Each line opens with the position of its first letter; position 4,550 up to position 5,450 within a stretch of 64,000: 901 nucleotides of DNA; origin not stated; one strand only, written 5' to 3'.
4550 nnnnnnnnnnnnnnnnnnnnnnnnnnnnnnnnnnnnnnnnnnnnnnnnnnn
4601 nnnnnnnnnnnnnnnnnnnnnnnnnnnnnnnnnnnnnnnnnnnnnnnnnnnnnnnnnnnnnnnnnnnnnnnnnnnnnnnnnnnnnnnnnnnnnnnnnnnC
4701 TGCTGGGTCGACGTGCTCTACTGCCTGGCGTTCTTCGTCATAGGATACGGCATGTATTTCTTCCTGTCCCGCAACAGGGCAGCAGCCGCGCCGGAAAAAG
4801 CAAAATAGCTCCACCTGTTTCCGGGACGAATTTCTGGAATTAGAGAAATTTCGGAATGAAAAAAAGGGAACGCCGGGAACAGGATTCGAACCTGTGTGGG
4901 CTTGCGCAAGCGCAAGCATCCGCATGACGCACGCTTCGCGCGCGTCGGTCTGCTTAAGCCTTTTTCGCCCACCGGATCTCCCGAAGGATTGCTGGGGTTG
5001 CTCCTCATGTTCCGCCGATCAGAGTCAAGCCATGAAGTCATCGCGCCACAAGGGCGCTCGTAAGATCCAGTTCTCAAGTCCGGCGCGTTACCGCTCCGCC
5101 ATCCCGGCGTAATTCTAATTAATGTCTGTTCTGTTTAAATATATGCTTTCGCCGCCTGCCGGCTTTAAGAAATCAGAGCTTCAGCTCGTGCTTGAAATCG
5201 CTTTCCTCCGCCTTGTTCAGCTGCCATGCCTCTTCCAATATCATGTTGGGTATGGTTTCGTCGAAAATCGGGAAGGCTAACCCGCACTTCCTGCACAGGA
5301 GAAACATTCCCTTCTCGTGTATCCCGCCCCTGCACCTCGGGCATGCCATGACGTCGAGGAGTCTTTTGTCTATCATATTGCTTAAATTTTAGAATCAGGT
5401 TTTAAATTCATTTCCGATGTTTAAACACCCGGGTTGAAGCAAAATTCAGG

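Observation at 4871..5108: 238-nt tRNA-Ser(UGA) locus with two insertions: ~95 nt at the anticodon loop and ~65 nt inside the variable arm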

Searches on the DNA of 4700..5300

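Call 4: search_rna_families(source=window, start=4700, end=5300, threshold=evalue, max_evalue=1, show_alignments=3)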
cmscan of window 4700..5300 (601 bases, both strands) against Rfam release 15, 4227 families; matches with E-value up to 1: 3.
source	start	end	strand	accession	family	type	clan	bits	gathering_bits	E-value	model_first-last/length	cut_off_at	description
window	5028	5108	-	RF00005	tRNA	Gene; tRNA;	CL00001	20.6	29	0.12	1-71/71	no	tRNA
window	5004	5067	-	RF02717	sno_ncR4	Gene; snRNA; snoRNA; CD-box;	-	19.6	103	0.14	1-82/82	no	Small nucleolar RNA ncR4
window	4751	4779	-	RF03012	Mu-gpT-DE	Gene; sRNA;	-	17.4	49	0.26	1-53/53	no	Mu-gpT-DE RNA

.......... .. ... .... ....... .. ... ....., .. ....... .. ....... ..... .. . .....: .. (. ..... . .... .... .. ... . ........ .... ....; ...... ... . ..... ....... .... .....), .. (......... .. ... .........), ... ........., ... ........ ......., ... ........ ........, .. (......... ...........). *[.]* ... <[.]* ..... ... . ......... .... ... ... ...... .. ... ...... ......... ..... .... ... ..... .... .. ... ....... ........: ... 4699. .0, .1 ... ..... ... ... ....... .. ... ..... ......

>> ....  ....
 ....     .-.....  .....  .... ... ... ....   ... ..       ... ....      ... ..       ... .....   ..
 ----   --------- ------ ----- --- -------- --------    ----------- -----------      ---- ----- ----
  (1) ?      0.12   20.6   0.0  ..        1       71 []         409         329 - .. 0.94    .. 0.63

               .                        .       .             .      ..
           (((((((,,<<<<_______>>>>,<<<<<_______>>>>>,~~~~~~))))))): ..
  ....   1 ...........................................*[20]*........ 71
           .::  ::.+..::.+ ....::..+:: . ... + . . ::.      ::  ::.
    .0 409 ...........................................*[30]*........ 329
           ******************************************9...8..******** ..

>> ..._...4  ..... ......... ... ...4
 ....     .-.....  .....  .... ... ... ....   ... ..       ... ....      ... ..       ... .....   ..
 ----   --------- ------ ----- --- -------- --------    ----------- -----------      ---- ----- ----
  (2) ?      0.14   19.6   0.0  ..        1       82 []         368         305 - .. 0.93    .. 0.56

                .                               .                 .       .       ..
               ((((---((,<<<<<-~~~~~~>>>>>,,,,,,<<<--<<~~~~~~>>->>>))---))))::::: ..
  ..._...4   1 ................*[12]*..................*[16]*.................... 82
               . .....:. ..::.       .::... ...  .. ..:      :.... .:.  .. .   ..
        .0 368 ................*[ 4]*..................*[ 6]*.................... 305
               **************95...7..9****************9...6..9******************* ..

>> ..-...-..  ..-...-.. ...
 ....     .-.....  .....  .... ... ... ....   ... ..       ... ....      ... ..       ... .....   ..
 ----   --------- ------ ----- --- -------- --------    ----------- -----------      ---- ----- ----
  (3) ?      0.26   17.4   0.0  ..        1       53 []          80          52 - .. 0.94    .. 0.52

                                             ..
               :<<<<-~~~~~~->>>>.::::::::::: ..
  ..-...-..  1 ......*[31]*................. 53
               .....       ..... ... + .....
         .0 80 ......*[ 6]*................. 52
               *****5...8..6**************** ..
